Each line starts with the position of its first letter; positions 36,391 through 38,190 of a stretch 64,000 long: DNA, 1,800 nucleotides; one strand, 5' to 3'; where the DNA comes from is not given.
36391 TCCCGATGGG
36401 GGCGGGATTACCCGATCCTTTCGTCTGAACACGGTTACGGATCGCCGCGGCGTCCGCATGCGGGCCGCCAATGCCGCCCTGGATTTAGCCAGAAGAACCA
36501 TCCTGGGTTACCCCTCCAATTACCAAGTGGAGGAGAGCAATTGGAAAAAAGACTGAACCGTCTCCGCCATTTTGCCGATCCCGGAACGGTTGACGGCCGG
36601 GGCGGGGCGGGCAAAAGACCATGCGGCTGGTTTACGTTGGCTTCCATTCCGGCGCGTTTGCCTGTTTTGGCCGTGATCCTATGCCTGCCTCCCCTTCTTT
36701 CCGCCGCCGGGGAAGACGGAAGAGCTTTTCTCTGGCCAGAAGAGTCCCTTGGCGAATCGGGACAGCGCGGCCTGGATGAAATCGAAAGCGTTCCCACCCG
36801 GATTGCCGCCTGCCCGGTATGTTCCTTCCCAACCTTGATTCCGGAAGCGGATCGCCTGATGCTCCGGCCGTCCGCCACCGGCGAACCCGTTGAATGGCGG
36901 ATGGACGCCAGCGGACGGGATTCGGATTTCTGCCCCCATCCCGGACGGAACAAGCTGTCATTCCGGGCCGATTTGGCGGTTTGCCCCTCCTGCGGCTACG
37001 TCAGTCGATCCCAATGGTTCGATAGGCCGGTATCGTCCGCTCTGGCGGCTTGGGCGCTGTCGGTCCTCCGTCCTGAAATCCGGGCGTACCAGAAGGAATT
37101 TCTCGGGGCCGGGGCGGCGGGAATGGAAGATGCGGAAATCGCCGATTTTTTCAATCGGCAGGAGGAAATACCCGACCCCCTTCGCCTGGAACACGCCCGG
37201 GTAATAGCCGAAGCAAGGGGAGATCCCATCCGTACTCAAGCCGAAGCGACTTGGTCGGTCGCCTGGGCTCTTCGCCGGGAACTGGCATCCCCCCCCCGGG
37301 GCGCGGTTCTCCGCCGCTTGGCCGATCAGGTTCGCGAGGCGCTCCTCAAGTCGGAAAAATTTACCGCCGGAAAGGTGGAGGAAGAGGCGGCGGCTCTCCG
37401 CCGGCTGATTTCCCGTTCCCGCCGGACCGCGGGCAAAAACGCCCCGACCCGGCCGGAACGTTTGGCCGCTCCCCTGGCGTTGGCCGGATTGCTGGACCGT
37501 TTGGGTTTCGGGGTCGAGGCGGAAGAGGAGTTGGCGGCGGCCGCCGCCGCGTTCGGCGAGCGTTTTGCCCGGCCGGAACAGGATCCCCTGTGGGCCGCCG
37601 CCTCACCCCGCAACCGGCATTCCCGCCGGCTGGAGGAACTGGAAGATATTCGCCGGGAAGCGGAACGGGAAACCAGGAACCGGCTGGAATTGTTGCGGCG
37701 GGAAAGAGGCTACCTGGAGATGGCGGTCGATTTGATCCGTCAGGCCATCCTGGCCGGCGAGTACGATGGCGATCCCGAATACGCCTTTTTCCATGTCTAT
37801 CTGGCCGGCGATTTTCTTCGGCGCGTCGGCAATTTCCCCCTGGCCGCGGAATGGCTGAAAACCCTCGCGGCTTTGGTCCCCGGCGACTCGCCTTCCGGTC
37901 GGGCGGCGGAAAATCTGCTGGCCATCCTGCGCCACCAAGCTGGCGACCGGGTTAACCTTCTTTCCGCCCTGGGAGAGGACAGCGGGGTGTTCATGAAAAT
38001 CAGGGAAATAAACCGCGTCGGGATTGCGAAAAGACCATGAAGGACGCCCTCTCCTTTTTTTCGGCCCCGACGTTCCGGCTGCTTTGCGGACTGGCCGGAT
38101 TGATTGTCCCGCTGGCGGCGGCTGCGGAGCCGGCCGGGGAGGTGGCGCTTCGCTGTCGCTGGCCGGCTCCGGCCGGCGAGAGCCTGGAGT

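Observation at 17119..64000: Perfect zero-spacer palindrome with arms of at least 23.4 kb, duplicating 21 genes head-to-head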

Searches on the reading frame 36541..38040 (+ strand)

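Call 6: search_protein_families(library=pfam, proteins=[window:36541-38040:+])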
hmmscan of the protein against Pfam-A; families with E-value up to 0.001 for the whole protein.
window:36541-38040:+ (499 aa): 1 family
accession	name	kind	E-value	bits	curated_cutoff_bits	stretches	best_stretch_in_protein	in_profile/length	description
PF09986.15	DUF2225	-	0.00019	21.7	21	0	90-163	7-66/214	Uncharacterized protein conserved in bacteria (DUF2225)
